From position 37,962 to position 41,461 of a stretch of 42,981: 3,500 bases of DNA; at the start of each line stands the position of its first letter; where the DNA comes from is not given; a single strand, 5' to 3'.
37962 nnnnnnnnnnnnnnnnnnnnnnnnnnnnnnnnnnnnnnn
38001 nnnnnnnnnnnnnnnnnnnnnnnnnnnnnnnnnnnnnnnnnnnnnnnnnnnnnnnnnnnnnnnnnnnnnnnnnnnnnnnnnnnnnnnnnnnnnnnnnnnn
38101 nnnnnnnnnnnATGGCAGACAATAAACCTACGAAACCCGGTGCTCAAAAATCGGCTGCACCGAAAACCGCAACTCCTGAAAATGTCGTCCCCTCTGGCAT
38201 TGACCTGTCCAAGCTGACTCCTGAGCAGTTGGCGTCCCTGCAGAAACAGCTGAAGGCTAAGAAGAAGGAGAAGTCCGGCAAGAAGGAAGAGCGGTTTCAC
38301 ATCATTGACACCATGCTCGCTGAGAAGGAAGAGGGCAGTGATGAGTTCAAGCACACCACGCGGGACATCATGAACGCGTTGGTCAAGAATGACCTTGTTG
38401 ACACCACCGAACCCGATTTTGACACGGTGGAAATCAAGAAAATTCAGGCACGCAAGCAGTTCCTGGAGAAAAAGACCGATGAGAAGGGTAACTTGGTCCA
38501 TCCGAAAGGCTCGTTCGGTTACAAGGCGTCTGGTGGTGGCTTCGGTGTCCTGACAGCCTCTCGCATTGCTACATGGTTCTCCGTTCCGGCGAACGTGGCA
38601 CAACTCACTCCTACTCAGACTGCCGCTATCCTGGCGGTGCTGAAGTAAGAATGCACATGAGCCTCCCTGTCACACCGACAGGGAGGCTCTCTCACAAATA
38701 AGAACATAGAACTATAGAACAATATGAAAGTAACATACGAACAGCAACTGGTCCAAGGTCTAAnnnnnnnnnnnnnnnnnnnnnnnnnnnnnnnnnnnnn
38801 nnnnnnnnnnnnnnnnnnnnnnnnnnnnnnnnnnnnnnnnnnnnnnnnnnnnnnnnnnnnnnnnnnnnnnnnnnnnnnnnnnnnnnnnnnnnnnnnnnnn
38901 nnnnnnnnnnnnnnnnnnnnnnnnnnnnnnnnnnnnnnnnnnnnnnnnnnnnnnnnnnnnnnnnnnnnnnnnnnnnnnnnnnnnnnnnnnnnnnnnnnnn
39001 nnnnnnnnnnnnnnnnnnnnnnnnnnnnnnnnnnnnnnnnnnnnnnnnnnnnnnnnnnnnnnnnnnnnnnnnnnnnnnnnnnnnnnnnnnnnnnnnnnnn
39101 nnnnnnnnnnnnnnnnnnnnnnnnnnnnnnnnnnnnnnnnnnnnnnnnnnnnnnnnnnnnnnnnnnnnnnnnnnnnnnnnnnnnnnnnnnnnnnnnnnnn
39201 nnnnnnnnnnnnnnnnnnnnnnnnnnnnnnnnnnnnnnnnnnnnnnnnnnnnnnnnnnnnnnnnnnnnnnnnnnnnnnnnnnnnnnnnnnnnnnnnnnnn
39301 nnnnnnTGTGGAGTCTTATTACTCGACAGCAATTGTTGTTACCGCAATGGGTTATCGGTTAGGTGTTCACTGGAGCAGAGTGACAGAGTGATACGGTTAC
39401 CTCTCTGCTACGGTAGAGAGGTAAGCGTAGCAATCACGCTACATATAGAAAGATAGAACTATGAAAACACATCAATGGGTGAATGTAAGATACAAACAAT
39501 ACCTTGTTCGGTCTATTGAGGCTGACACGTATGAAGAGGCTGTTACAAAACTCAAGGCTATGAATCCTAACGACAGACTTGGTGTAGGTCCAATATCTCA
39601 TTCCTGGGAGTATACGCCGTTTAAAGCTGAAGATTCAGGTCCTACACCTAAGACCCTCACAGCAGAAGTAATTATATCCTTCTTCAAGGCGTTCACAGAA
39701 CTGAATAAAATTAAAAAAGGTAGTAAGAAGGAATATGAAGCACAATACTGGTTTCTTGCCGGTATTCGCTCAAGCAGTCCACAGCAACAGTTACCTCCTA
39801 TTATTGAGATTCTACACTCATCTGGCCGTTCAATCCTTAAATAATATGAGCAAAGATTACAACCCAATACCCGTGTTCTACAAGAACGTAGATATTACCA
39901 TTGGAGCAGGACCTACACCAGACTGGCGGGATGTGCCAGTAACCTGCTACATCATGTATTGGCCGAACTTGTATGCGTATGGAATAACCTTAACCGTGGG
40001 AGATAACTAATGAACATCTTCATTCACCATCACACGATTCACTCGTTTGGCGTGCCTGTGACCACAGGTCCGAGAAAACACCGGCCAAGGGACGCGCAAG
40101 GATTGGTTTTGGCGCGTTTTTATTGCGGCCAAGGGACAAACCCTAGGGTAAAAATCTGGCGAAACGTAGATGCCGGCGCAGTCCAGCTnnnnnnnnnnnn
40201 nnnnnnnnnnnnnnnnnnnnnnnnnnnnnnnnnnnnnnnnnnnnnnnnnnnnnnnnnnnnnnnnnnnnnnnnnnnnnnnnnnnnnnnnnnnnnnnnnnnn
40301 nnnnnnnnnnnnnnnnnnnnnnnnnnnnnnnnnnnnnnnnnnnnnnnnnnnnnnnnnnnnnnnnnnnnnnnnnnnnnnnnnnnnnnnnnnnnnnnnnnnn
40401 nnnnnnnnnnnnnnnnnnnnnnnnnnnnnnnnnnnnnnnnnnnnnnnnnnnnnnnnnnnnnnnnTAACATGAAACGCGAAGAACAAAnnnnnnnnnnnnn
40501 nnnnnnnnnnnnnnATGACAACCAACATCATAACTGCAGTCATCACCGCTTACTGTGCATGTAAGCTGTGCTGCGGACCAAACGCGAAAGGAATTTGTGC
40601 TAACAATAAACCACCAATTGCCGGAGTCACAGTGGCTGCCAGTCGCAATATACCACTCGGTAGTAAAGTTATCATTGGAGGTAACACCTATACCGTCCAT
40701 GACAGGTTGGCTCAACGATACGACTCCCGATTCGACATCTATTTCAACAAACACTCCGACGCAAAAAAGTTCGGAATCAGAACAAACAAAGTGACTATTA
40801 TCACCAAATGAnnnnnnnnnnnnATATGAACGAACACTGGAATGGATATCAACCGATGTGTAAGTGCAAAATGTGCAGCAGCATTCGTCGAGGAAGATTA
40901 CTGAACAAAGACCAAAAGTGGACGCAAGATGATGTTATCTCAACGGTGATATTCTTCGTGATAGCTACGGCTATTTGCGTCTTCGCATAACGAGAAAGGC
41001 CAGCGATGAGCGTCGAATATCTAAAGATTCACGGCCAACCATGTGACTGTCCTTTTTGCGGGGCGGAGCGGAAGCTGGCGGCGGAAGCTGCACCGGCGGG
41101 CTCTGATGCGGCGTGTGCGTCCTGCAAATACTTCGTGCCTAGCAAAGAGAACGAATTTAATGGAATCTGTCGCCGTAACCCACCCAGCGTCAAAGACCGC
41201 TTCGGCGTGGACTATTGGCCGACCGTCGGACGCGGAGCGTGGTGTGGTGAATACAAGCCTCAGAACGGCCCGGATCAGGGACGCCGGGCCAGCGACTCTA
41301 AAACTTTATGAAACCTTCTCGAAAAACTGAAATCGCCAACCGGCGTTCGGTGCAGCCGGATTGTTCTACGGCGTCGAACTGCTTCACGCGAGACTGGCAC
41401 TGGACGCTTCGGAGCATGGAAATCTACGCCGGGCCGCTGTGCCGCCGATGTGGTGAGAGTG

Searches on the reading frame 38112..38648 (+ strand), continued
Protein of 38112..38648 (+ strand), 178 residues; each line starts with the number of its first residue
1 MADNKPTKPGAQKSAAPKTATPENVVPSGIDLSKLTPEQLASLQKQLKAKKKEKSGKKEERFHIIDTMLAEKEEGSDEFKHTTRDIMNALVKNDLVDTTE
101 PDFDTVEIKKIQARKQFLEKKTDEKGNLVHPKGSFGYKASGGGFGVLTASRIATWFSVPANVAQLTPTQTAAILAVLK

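Call 101: find_related_loci(query=A3, collection=viral_contigs, flank=3000)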
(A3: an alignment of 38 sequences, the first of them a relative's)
Query A3 (178 aa) in viral_contigs; peptide patterns used: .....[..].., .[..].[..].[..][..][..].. (x = any residue, [..] = any of these).
250 stretches matched a pattern; 4 encode a relative of the query (tblastn E <= 1e-3); 4 distinct loci.
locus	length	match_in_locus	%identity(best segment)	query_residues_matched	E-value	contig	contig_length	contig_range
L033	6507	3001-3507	77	5-178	2e-71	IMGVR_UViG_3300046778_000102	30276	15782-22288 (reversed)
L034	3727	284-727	63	29-177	4e-56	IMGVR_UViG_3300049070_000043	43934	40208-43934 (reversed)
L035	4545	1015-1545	47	8-177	8e-41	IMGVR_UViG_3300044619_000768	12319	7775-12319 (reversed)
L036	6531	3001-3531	47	8-177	7e-41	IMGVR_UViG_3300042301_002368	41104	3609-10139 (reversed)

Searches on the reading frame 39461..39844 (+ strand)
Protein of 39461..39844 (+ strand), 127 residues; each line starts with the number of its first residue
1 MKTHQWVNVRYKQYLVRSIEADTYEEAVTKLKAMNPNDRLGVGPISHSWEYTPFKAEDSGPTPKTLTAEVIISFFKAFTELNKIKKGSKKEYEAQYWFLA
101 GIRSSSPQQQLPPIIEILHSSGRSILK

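Call 11: search_protein_families(library=phrogs, proteins=[window:39461-39844:+], max_evalue=0.01)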
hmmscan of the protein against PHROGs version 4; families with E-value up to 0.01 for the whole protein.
window:39461-39844:+ (127 aa): 1 family
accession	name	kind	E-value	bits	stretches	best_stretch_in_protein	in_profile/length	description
phrog_8697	-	unknown function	0.008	17.2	0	22-37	37-52/54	-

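Call 12: search_protein_families(library=pfam, proteins=[window:39461-39844:+], max_evalue=0.01)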
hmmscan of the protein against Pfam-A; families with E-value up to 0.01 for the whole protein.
window:39461-39844:+ (127 aa): 0 families

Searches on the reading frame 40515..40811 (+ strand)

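Call 70: search_protein_families(library=pfam, proteins=[window:40515-40811:+], max_evalue=0.05)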
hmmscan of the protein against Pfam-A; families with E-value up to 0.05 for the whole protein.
window:40515-40811:+ (98 aa): 1 family
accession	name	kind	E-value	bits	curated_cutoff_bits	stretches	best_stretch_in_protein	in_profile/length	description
PF06725.17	3D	-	0.0028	18.3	23.8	1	39-95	2-68/72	3D domain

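Call 71: search_protein_families(library=phrogs, proteins=[window:40515-40811:+], max_evalue=0.01)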
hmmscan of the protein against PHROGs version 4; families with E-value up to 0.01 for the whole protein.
window:40515-40811:+ (98 aa): 6 families
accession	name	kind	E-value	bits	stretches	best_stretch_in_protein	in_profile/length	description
phrog_22529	-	unknown function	2.5e-16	60.7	1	6-97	52-147/148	-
phrog_20590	-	other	1.7e-10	41.8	1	5-95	151-242/242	peptidase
phrog_6631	-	unknown function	1.2e-07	32.5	1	6-96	152-250/251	-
phrog_2307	-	other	9.6e-07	29.7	1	9-96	117-211/212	L-alanyl-D-glutamate peptidase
phrog_25245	-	unknown function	1.7e-06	28.6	1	6-97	79-174/178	-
phrog_24247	-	unknown function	0.0038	18.4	1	42-91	37-90/116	-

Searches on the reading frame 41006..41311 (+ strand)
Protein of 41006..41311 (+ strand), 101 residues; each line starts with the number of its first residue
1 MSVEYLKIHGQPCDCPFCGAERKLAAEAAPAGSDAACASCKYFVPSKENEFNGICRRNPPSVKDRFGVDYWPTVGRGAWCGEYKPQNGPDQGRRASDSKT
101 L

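Call 43: search_protein_families(library=pfam, proteins=[window:41006-41311:+], max_evalue=0.01)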
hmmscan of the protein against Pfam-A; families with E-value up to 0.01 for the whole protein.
window:41006-41311:+ (101 aa): 1 family
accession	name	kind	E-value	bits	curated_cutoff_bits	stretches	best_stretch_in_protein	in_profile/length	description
PF14354.12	Lar_restr_allev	-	0.007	17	28.6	0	14-42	5-33/58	Restriction alleviation protein Lar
